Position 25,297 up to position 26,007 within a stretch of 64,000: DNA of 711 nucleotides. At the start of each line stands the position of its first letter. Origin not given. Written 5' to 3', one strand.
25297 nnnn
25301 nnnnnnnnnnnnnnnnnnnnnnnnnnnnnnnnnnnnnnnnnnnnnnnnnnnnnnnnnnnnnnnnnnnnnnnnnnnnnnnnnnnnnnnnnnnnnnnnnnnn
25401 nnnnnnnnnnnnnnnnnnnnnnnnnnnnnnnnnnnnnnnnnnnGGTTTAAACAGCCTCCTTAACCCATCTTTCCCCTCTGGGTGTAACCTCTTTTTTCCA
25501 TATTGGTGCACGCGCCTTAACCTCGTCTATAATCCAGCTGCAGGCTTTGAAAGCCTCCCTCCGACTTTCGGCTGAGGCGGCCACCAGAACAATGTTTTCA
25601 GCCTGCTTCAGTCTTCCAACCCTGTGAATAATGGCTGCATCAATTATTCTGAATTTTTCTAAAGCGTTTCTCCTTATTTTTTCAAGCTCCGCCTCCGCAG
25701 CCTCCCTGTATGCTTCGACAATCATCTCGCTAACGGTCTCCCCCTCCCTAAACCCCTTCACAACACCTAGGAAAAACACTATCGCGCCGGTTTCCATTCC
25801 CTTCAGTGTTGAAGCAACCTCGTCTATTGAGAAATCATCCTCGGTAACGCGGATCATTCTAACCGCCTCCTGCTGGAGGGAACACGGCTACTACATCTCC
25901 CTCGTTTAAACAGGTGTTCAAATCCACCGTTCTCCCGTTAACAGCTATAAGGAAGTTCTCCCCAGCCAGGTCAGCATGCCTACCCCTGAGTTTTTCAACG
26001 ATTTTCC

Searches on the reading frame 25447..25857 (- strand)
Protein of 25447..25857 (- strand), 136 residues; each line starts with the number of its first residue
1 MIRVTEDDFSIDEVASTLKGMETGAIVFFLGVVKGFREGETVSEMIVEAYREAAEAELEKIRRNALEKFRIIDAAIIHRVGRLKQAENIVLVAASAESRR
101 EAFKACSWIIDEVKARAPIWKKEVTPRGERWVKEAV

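Call 44: search_protein_families(library=pfam, max_evalue=0.001, proteins=[window:25447-25857:-])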
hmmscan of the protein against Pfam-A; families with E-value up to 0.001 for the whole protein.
window:25447-25857:- (136 aa): 1 family
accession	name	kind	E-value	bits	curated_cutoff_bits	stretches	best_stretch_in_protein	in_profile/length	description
PF02391.22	MoaE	-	1.5e-33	115.8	23.4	1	4-116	1-114/114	MoaE protein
